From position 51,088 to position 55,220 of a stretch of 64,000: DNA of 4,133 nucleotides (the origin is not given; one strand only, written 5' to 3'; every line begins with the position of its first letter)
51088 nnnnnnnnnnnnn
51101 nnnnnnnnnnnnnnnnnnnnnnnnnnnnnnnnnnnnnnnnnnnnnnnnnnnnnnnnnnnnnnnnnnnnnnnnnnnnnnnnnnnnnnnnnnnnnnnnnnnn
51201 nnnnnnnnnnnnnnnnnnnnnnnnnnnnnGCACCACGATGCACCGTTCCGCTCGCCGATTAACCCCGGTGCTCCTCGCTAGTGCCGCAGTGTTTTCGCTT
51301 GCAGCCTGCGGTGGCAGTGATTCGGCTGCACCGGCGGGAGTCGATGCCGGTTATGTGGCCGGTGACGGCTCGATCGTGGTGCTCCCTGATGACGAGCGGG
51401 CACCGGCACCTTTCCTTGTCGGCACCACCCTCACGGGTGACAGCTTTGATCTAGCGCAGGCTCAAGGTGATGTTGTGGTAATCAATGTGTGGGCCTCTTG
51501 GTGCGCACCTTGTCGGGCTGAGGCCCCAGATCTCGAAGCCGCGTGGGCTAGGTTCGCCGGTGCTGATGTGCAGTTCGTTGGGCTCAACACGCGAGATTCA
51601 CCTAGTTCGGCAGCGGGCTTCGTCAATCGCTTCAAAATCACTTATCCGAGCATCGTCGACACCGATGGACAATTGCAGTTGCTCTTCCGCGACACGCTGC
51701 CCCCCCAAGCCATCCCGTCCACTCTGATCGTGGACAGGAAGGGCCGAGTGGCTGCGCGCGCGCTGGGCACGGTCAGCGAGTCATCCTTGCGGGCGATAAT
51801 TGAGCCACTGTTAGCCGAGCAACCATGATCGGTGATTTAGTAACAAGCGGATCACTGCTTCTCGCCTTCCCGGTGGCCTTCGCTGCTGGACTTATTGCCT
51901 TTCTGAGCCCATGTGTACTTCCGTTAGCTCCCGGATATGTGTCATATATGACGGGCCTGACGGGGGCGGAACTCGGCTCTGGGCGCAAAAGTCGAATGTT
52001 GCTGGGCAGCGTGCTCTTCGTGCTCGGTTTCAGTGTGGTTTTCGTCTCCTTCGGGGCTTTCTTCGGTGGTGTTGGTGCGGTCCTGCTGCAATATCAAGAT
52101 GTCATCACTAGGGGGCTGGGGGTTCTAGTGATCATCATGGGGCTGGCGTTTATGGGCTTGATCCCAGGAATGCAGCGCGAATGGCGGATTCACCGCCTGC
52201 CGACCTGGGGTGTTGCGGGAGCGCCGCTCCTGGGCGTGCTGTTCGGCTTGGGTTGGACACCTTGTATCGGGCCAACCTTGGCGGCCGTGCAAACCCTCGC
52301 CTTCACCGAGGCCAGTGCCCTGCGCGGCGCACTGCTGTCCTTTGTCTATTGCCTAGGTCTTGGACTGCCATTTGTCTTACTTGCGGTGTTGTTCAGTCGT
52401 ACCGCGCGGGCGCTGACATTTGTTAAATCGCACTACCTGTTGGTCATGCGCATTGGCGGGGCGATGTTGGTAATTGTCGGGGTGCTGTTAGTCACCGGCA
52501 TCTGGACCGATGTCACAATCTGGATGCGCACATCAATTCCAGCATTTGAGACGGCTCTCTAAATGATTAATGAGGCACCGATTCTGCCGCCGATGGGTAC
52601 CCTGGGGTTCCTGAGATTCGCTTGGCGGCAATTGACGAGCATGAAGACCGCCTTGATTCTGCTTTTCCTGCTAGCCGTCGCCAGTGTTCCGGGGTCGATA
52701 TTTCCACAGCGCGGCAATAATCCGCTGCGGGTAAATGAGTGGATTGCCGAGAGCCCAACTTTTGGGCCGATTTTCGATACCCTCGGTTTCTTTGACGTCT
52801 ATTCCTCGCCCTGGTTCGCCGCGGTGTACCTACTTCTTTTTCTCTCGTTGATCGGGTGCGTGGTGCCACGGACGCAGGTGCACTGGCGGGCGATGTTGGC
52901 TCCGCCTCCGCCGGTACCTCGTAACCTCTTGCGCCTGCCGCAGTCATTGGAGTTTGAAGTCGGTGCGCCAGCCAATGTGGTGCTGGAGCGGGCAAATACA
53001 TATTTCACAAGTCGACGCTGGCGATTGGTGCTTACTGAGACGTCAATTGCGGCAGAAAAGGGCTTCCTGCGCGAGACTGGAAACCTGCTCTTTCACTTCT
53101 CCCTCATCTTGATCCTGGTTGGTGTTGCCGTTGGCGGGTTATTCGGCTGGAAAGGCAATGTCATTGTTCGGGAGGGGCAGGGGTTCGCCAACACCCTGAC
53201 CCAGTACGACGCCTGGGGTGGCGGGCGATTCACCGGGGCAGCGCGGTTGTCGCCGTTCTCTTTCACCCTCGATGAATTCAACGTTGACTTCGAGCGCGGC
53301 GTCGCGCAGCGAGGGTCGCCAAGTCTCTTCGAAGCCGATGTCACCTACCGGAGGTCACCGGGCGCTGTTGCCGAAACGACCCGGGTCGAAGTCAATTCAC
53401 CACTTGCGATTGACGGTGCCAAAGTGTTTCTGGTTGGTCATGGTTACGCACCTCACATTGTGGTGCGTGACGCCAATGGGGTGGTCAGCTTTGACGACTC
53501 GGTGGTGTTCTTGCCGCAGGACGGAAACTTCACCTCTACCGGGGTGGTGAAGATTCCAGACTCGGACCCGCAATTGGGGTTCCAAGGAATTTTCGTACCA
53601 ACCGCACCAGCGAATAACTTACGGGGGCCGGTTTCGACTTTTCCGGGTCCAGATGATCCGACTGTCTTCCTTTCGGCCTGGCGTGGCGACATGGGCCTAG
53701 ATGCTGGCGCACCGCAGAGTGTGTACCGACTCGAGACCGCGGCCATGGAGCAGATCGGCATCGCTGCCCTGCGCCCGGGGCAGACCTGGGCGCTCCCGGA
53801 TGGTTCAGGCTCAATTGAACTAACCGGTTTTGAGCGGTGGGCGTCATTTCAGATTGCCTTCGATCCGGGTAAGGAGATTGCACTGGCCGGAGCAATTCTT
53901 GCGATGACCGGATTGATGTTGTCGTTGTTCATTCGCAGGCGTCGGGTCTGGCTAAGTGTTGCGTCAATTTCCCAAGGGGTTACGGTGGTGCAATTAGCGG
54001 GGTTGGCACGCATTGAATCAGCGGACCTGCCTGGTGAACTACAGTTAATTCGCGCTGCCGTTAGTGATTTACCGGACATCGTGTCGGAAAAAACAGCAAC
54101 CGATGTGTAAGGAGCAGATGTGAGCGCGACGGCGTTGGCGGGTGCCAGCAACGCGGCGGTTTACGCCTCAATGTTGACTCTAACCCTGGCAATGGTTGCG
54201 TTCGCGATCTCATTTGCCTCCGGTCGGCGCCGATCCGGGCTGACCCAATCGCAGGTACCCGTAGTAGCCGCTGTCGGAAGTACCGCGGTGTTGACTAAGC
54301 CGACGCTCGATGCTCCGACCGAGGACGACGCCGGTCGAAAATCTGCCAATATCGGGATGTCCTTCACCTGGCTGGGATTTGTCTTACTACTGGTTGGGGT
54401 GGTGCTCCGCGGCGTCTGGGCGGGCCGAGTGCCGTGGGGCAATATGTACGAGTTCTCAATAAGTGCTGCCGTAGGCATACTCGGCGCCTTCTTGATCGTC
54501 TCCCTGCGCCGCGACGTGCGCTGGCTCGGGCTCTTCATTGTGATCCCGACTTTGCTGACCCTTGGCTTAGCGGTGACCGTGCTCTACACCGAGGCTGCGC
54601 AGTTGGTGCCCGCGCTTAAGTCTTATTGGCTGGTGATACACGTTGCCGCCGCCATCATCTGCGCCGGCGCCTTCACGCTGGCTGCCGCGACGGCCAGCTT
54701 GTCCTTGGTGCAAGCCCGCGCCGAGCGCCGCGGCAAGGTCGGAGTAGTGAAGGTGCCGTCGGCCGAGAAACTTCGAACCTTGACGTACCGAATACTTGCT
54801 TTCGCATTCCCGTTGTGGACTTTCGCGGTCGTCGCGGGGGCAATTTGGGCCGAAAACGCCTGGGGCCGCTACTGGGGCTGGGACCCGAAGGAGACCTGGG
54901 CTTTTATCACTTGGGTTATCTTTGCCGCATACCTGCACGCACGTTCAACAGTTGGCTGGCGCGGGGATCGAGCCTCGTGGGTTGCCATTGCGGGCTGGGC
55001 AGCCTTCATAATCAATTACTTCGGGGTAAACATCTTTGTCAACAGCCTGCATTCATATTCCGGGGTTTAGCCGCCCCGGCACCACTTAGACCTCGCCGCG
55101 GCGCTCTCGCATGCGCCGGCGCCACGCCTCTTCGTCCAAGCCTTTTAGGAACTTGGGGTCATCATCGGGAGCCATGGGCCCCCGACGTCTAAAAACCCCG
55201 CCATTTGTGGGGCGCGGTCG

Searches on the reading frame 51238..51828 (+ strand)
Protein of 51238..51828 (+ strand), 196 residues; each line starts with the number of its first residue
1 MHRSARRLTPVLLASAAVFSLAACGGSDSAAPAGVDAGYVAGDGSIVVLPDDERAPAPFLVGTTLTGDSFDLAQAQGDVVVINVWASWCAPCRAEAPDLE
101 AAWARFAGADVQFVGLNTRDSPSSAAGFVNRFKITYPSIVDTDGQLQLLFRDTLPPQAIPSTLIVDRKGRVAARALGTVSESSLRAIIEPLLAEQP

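Call 3: search_protein_families(library=pfam, proteins=[window:51238-51828:+])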
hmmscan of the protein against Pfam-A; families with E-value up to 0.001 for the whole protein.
window:51238-51828:+ (196 aa): 4 families
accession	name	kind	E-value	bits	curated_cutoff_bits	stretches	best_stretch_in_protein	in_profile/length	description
PF08534.16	Redoxin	-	6.8e-20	71.8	26.6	1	54-186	5-146/148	Redoxin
PF00578.27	AhpC-TSA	-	8.4e-20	71.4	26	1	56-173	4-123/124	AhpC/TSA family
PF00085.26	Thioredoxin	-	5.7e-09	36.4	23.5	1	64-126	4-66/103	Thioredoxin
PF13905.12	Thioredoxin_8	-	5.2e-07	30.4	27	1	77-171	1-94/94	Thioredoxin-like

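Call 43: search_protein_families(library=ncbifam, proteins=[window:51238-51825:+], max_evalue=0.001)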
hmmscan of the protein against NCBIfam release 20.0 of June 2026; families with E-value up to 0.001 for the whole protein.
window:51238-51825:+ (196 aa): 11 families
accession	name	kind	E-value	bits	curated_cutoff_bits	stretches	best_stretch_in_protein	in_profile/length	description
NF002854.0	PRK03147.1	subfamily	2.5e-20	73.1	170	1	57-189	42-170/176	thiol-disulfide oxidoreductase ResA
TIGR00385.1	dsbE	subfamily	5.2e-16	58.7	123.15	1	74-192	60-171/173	DsbE family thiol:disulfide interchange protein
NF041202.1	StoA_CxxC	exception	1.1e-14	54.7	210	1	55-185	31-158/163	endospore biogenesis thiol-disulfide oxidoreductase StoA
NF047696.1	ThlDiSintTplARhiz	equivalog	1.2e-13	51.3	230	1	63-174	83-196/219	thiol:disulfide interchange protein TlpA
TIGR01068.1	thioredoxin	equivalog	2.9e-11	43.4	96.8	1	68-126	4-62/101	thioredoxin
NF011941.0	PRK15412.1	equivalog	4.1e-11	42.7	359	1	75-191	66-175/185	thiol:disulfide interchange protein DsbE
NF041054.1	WAxxUGC_long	equivalog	8.5e-11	41.7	300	1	55-172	82-195/354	ResA-like WAxxUGC motif-containing protein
NF006898.0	PRK09381.1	equivalog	6.2e-08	33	138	1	65-127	8-70/109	thioredoxin TrxA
NF008229.0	PRK10996.1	equivalog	7.8e-08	32.2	125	1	66-131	41-105/141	thioredoxin TrxC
NF010625.0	PRK14018.1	equivalog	1.7e-05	23.6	522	1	76-189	55-170/521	bifunctional peptide-methionine (S)-S-oxide reductase MsrA/peptide-methionine (R)-S-oxide reductase MsrB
NF047697.1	ThioredTrxAClost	equivalog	0.00035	20.7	140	1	67-120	6-59/105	thioredoxin TrxA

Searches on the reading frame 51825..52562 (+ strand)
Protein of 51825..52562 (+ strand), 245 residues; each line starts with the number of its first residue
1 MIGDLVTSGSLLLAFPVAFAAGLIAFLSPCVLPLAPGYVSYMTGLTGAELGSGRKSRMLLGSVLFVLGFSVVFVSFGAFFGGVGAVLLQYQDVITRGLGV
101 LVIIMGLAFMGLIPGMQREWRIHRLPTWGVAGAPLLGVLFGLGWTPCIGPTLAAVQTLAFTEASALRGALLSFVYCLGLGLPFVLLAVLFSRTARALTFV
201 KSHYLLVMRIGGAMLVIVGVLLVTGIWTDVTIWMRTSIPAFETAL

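Call 3: search_protein_families(library=pfam, proteins=[window:51825-52562:+])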
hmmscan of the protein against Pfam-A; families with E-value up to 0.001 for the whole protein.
window:51825-52562:+ (245 aa): 2 families
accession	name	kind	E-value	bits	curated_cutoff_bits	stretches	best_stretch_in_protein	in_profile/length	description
PF02683.22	DsbD_TM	-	8.8e-11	41.9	27.1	1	13-192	3-187/219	Cytochrome C biogenesis protein transmembrane domain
PF13386.12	DsbD_2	-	3.2e-06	27.6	24.9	1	18-220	2-198/199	Cytochrome C biogenesis protein transmembrane region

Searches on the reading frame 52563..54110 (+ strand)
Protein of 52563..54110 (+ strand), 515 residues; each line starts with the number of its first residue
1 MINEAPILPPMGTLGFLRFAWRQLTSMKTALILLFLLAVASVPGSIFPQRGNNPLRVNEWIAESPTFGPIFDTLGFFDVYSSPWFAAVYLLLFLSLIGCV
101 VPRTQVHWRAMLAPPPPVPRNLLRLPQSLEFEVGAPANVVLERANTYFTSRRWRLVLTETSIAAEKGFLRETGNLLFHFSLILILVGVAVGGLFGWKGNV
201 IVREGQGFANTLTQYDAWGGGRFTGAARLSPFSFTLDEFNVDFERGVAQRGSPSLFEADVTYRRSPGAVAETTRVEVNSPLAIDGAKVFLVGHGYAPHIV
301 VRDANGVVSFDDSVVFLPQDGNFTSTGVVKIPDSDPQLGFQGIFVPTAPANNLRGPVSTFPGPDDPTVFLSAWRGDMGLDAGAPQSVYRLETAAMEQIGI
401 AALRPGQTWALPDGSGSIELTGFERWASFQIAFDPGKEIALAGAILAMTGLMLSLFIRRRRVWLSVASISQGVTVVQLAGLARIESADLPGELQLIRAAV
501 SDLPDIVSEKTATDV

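Call 3: search_protein_families(library=pfam, proteins=[window:52563-54110:+])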
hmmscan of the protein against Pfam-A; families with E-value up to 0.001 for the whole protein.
window:52563-54110:+ (515 aa): 1 family
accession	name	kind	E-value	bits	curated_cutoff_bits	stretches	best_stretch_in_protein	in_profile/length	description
PF05140.19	ResB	-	7.7e-140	467.3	24.6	1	27-493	1-485/486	ResB-like family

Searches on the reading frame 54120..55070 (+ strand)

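Call 3: search_protein_families(library=pfam, proteins=[window:54120-55070:+])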
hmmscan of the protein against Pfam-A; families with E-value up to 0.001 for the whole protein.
window:54120-55070:+ (316 aa): 1 family
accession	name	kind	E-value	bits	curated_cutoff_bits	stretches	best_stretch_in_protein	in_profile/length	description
PF01578.25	Cytochrom_C_asm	-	7.9e-47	160.1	29.9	1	106-311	1-212/212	Cytochrome C assembly protein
